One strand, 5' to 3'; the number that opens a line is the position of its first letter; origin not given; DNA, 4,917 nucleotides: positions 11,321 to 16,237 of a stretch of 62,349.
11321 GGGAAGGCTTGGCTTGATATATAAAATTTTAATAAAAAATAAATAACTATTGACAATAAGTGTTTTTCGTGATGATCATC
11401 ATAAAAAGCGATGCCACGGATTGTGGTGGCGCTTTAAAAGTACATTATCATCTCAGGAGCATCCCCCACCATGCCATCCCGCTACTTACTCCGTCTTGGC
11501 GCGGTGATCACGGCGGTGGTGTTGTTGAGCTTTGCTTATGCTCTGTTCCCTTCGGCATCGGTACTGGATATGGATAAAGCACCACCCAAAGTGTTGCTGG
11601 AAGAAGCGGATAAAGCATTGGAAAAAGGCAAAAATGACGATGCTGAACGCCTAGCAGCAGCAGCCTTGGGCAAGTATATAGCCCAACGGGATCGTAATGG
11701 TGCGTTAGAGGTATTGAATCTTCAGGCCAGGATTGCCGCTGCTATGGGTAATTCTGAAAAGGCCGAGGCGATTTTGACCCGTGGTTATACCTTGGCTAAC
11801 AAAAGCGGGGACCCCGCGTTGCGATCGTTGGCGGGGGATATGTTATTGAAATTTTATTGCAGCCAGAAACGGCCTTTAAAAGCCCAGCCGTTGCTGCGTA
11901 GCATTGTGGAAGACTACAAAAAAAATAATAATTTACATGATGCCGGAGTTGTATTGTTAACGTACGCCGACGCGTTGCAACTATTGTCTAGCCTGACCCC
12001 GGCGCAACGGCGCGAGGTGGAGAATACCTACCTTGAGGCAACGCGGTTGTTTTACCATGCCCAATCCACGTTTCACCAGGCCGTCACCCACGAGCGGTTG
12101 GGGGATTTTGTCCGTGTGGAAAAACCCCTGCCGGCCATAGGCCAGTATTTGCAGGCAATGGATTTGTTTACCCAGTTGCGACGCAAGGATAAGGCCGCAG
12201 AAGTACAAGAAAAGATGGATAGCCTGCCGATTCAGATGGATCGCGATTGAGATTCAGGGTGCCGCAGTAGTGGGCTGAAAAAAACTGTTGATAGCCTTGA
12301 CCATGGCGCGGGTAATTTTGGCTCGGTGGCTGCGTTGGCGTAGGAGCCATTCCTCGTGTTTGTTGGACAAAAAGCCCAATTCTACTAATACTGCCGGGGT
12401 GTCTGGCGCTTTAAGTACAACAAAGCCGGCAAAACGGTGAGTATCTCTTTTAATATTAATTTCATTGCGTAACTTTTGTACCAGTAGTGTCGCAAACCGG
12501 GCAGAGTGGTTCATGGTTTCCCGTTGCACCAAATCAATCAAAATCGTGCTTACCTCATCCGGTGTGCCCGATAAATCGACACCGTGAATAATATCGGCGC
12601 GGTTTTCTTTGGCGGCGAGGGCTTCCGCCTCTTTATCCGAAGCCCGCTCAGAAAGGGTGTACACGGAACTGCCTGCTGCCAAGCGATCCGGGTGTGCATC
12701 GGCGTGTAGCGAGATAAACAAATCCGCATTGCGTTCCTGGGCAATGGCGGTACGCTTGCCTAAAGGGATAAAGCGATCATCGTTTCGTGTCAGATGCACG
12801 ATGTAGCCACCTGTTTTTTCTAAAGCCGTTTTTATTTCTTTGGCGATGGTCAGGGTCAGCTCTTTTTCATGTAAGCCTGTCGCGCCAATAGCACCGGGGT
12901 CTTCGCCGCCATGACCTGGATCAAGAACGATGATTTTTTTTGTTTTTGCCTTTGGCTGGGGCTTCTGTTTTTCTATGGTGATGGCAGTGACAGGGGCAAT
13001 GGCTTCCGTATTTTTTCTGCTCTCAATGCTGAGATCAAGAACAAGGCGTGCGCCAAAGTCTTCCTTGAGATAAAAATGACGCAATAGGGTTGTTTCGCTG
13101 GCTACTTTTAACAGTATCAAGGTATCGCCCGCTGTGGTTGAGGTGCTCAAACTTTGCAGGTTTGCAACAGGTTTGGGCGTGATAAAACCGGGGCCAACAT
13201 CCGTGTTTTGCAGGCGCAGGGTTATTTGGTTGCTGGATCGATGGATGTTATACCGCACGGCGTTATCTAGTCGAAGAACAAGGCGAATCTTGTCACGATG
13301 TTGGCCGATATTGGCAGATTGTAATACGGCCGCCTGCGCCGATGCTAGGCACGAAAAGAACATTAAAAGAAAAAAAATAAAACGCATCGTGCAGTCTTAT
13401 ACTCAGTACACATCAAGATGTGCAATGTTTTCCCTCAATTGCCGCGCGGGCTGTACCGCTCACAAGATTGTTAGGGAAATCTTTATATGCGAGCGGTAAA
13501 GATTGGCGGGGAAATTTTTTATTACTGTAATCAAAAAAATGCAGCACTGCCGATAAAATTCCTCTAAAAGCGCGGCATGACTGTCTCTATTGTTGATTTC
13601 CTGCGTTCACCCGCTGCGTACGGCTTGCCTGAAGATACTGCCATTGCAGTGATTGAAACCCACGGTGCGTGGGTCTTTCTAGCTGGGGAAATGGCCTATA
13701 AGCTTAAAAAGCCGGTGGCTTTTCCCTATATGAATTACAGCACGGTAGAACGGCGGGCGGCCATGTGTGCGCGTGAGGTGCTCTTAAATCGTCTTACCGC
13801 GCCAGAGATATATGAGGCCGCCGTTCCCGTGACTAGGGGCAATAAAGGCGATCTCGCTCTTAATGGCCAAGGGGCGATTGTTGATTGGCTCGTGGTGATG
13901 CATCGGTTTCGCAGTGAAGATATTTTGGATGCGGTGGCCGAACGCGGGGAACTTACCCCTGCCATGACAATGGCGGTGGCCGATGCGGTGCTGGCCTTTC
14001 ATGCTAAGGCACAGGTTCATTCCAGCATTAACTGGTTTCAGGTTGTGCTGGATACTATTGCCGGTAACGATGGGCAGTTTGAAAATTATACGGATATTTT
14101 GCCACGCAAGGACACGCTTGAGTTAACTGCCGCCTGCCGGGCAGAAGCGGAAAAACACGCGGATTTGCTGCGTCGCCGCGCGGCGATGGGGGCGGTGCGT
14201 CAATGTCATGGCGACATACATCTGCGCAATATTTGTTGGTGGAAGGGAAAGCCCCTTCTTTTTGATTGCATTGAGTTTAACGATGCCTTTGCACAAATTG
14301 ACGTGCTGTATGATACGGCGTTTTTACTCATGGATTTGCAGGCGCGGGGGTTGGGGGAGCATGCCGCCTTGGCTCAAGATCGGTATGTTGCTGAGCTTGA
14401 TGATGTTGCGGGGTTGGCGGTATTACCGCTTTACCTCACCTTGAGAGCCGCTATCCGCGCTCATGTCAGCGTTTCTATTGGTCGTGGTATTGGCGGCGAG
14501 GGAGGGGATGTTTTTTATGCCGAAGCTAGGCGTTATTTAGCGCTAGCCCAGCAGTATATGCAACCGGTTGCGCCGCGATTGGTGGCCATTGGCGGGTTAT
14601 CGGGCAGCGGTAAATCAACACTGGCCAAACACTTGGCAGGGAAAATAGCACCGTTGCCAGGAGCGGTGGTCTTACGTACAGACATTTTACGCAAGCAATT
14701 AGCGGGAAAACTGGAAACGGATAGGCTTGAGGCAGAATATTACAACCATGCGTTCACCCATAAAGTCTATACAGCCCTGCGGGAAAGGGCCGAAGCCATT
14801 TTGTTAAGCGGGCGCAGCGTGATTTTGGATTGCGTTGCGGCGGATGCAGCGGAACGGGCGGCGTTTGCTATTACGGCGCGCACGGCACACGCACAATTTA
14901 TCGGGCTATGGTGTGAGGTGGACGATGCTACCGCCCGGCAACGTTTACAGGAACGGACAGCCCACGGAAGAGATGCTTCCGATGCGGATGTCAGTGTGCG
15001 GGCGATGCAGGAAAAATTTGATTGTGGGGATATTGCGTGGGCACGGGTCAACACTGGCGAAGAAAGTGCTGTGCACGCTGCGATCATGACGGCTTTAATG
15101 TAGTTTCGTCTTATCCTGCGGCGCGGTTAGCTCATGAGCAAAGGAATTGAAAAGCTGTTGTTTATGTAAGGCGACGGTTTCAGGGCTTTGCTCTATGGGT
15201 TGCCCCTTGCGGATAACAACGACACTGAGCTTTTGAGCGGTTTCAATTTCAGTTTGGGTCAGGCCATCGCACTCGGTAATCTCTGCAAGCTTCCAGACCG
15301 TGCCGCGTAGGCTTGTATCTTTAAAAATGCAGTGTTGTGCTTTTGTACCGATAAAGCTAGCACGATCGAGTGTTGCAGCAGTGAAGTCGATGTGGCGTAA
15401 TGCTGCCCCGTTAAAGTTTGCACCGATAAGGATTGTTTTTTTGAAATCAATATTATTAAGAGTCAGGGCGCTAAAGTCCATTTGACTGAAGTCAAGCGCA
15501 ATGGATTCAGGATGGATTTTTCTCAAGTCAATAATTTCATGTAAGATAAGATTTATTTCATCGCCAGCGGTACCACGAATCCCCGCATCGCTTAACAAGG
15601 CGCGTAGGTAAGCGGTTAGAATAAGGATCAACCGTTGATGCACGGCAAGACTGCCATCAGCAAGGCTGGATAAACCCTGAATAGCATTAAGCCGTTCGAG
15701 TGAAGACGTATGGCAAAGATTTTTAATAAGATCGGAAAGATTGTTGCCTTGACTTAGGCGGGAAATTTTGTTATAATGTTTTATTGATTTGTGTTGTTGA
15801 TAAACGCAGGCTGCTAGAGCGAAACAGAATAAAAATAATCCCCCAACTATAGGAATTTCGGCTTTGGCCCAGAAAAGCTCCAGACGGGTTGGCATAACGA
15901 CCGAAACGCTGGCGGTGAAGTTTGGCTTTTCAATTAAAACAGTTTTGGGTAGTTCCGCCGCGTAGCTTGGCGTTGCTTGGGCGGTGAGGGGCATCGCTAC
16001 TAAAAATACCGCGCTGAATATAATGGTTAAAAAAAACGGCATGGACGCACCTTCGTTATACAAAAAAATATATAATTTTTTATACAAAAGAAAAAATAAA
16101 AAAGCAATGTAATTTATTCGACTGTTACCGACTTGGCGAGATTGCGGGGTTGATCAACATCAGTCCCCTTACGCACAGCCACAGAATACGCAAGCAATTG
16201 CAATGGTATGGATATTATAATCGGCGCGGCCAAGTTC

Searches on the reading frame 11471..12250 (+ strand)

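Call 13: search_protein_families(library=pfam, proteins=[window:11471-12250:+], max_evalue=0.0001)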
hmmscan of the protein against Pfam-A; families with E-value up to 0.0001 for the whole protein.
window:11471-12250:+ (259 aa): 1 family
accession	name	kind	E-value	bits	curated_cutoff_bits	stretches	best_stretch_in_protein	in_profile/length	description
PF13424.12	TPR_12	-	3.4e-05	24.4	30.1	0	51-110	15-76/77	Tetratricopeptide repeat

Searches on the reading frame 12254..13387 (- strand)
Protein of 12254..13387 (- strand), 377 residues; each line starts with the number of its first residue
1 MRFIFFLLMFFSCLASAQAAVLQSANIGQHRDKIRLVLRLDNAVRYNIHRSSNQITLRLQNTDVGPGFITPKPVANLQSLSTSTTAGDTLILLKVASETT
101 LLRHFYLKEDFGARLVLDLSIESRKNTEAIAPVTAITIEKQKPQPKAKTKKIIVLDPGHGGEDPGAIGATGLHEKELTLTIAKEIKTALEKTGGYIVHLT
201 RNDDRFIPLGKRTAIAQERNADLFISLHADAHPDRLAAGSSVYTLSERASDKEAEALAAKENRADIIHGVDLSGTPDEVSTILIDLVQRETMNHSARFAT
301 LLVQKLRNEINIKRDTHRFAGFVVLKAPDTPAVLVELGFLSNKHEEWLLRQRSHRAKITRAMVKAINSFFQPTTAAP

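Call 13: search_protein_families(library=pfam, proteins=[window:12254-13387:-], max_evalue=0.0001)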
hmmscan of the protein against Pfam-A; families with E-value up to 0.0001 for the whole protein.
window:12254-13387:- (377 aa): 1 family
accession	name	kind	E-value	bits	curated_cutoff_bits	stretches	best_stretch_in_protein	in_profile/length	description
PF01520.23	Amidase_3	-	1.3e-48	165.7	27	1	153-367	1-173/174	N-acetylmuramoyl-L-alanine amidase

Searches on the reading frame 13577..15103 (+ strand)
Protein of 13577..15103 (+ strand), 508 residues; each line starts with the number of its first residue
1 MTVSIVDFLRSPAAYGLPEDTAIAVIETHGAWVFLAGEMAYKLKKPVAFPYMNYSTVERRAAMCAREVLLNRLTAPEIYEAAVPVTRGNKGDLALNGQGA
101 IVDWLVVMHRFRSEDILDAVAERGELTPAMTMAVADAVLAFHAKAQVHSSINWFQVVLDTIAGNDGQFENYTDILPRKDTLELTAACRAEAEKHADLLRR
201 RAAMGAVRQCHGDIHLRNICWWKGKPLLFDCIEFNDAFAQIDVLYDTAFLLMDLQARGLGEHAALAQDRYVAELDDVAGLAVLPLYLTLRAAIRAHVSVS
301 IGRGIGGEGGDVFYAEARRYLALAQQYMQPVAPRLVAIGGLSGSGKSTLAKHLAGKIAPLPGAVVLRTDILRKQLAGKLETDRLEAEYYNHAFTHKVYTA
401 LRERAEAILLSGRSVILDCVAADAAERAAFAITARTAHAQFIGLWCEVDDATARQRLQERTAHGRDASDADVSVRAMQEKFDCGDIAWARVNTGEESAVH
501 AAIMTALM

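Call 14: search_protein_families(library=pfam, proteins=[window:13577-15103:+], max_evalue=0.0001)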
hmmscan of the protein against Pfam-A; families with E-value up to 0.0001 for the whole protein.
window:13577-15103:+ (508 aa): 5 families
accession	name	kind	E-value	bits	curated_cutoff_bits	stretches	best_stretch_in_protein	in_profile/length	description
PF13671.12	AAA_33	-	6.2e-26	91.8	27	1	335-476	1-134/143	AAA domain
PF06414.18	Zeta_toxin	-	1.3e-07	31.7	22.3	1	326-464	9-147/199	Zeta toxin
PF00005.33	ABC_tran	-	1.2e-05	26.3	25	1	335-392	13-67/137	ABC transporter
PF13238.12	AAA_18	-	1.6e-05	25.8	29.4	1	336-467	1-118/128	AAA domain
PF13207.12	AAA_17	-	2.6e-05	25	27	0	340-470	2-132/136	AAA domain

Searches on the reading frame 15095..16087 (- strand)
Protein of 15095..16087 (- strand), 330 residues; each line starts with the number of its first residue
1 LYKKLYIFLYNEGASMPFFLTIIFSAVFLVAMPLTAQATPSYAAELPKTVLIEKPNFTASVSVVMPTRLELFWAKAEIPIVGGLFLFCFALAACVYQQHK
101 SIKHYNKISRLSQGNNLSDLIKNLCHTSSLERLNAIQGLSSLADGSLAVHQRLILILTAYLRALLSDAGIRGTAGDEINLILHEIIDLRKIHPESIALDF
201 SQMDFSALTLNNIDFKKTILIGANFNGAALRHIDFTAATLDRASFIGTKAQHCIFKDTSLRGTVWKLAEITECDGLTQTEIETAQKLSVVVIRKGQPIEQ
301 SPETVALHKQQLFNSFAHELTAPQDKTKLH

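Call 14: search_protein_families(library=pfam, proteins=[window:15095-16087:-], max_evalue=0.0001)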
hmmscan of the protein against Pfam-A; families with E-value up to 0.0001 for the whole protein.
window:15095-16087:- (330 aa): 2 families
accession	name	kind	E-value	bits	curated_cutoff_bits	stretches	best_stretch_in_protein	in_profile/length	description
PF00805.28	Pentapeptide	-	1.1e-09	38.1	20.2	1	200-236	3-39/40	Pentapeptide repeats (8 copies)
PF13599.13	Pentapeptide_4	-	3.3e-09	37.1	38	1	199-263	12-76/78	Pentapeptide repeat region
